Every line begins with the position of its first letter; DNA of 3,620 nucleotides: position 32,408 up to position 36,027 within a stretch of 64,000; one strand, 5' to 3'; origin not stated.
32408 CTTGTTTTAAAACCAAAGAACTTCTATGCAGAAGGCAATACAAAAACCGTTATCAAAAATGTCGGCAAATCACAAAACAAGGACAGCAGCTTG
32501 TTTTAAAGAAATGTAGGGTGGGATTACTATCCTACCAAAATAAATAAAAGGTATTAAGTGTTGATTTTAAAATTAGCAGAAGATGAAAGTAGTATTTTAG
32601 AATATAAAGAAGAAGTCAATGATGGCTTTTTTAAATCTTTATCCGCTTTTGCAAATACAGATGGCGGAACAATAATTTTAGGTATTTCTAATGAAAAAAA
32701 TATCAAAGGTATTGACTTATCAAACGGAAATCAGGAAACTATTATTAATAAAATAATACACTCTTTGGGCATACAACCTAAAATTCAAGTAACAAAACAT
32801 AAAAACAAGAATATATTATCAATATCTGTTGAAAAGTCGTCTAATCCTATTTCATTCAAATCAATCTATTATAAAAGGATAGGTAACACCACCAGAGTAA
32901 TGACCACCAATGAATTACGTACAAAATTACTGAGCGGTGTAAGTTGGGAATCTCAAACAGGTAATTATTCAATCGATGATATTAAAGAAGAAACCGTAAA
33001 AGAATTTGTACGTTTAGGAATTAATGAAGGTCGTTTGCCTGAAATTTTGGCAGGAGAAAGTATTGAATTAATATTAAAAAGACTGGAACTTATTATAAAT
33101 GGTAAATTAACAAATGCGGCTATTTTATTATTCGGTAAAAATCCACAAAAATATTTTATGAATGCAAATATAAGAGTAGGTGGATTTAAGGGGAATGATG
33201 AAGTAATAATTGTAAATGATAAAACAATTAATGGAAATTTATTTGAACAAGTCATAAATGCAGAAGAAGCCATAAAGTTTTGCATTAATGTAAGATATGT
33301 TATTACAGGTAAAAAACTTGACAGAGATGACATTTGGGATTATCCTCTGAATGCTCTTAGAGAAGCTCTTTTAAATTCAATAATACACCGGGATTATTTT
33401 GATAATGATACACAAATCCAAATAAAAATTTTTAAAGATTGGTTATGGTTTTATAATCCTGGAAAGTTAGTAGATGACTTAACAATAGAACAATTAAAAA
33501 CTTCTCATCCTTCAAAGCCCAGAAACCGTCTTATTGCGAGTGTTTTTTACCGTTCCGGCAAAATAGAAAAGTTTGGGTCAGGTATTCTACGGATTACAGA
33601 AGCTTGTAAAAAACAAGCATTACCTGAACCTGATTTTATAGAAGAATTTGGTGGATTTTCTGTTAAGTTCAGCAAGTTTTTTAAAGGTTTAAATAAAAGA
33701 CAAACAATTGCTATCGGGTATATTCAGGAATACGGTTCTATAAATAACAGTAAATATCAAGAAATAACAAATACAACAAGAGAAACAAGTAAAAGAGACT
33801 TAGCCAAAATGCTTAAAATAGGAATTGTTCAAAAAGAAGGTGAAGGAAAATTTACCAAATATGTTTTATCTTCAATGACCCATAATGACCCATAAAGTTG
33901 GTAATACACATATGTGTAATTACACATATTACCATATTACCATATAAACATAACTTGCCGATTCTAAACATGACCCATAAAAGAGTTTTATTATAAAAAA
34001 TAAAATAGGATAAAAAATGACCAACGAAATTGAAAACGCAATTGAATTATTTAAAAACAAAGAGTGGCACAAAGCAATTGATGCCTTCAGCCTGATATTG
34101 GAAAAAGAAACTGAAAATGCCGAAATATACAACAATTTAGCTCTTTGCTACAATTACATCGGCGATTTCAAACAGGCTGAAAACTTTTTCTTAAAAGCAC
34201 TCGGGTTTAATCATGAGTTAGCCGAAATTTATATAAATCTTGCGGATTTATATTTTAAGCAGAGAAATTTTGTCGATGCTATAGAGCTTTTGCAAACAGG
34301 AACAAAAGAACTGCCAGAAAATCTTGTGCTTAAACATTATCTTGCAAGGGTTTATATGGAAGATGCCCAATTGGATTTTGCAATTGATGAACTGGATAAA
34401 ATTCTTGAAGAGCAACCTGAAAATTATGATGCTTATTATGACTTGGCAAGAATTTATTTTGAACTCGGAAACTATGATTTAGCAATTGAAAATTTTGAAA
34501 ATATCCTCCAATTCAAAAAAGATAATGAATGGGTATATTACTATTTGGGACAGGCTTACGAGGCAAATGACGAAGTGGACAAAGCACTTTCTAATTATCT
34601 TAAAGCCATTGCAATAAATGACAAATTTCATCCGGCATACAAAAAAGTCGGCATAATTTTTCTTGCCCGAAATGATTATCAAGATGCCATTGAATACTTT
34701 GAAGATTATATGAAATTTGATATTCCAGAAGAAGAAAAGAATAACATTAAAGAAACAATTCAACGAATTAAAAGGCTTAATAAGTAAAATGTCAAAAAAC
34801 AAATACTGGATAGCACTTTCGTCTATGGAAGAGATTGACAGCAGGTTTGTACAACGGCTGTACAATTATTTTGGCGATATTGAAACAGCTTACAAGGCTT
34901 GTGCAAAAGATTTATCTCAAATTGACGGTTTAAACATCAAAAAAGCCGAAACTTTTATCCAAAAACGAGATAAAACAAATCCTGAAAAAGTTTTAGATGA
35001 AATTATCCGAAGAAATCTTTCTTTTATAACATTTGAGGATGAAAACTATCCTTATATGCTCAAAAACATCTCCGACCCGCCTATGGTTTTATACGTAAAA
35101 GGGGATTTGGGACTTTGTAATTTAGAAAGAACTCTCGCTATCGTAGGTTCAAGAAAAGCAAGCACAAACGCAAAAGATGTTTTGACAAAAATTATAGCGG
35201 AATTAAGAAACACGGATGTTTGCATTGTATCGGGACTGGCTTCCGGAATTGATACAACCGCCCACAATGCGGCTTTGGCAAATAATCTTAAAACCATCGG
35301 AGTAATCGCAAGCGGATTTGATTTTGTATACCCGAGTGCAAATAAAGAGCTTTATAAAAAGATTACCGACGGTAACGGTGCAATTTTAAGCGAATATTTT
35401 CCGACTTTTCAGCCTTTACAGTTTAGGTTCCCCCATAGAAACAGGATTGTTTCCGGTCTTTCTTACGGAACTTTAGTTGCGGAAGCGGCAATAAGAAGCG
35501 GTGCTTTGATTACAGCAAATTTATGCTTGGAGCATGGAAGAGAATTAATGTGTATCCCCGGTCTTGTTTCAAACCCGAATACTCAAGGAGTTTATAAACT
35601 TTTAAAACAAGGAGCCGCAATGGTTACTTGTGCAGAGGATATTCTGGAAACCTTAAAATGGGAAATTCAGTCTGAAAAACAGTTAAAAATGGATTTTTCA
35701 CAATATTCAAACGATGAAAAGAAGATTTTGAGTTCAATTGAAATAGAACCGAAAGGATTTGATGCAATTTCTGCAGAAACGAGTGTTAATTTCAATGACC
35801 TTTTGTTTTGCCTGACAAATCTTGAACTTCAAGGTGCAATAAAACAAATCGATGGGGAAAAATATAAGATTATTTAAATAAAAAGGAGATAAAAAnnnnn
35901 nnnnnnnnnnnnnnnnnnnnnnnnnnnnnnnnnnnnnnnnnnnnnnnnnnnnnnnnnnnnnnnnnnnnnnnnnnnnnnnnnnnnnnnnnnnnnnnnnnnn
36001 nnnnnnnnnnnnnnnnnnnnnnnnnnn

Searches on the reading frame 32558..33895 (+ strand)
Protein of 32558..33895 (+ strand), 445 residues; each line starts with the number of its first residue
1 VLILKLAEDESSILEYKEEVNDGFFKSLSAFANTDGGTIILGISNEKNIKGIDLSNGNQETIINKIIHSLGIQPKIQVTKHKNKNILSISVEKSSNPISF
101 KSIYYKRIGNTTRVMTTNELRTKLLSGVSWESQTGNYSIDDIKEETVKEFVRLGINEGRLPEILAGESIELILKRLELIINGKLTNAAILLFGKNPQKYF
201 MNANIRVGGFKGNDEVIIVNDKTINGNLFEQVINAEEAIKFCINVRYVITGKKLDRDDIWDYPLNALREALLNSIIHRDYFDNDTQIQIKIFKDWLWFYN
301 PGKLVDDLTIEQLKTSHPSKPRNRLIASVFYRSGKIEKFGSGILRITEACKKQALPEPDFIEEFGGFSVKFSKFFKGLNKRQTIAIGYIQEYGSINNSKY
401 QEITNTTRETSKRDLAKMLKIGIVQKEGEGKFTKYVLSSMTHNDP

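Call 45: search_protein_families(library=pfam, proteins=[window:32558-33895:+], max_evalue=0.00001)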
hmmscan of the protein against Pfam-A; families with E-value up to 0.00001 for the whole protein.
window:32558-33895:+ (445 aa): 2 families
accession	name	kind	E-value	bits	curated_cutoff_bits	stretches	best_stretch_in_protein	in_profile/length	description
PF13749.12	HATPase_c_4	-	5.3e-24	84.5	26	1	285-371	2-89/89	Putative ATP-dependent DNA helicase recG C-terminal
PF04326.19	SLFN_AlbA_2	-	1.3e-16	61.6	25.3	1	10-115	1-117/118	Schlafen, AlbA_2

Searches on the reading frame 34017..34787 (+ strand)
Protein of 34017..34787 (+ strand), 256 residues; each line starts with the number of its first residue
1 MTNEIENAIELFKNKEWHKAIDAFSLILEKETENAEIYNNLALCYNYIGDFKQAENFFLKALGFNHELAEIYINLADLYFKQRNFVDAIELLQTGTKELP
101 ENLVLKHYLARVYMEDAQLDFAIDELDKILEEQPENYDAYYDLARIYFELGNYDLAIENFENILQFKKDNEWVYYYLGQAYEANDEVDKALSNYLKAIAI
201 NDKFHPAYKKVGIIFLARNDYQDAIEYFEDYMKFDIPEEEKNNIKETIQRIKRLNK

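Call 45: search_protein_families(library=pfam, proteins=[window:34017-34787:+], max_evalue=0.00001)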
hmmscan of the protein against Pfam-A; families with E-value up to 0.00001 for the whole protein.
window:34017-34787:+ (256 aa): 22 families
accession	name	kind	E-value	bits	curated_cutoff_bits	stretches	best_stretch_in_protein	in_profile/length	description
PF00515.34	TPR_1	-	1.8e-29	100.8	27.8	2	138-170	2-34/34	Tetratricopeptide repeat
PF07719.23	TPR_2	-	6e-29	98.2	27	0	138-169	2-33/34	Tetratricopeptide repeat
PF14559.12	TPR_19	-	2.4e-27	95.5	25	4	115-157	3-45/68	Tetratricopeptide repeat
PF13424.12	TPR_12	-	2.1e-23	82.8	30.1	1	139-201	5-75/77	Tetratricopeptide repeat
PF13431.12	TPR_17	-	6.4e-22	76.4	24.4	1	127-158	3-34/34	Tetratricopeptide repeat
PF13432.12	TPR_16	-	3.3e-20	72.6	32.7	1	109-161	3-55/65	Tetratricopeptide repeat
PF13428.12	TPR_14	-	5.2e-20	70.4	23.5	0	138-179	2-43/44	Tetratricopeptide repeat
PF13181.12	TPR_8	-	2.9e-17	61.7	25.7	0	137-169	1-33/34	Tetratricopeptide repeat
PF13414.12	TPR_11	-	1.3e-14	54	26.8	1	145-184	2-41/42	TPR repeat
PF13176.12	TPR_7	-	3.2e-14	52.2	27.9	0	211-230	5-24/36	Tetratricopeptide repeat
PF13174.12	TPR_6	-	5.2e-14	52.3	26.3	0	138-164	1-27/33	Tetratricopeptide repeat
PF13374.12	TPR_10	-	3.5e-11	43.2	27.5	0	35-62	2-29/42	Tetratricopeptide repeat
PF23914.1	TPR_CcmH_CycH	-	7.3e-11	42.6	42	0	130-238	43-153/158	Cytochrome c-type biogenesis protein H TPR domain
PF13371.12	TPR_9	-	1.8e-10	41.1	35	0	113-165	5-57/73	Tetratricopeptide repeat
PF25058.1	ARM_TT21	-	1e-09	39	27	1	5-116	30-141/155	Tetratricopeptide repeat protein 21 ARM repeat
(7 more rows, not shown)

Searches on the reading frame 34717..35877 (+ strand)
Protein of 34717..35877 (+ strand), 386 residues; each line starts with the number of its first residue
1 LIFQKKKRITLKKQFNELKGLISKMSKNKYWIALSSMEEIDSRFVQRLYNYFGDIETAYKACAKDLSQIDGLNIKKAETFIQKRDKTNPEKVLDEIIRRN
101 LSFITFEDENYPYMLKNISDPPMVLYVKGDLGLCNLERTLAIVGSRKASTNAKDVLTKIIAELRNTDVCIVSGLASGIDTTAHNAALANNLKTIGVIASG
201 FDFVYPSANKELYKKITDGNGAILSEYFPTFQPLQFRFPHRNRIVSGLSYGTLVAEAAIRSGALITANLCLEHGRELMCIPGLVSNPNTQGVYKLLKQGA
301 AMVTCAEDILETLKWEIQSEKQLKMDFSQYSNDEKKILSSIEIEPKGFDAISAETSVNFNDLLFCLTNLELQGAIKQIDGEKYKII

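Call 46: search_protein_families(library=pfam, proteins=[window:34717-35877:+], max_evalue=0.00001)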
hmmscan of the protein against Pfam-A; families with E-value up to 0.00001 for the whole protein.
window:34717-35877:+ (386 aa): 2 families
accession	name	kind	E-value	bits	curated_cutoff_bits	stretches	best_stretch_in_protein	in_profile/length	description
PF02481.21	DNA_processg_A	-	2e-74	249.8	29.6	1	98-304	4-211/212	DNA recombination-mediator protein A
PF17782.7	DprA_WH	-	5e-06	26.9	22.9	0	331-380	11-60/61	DprA winged helix domain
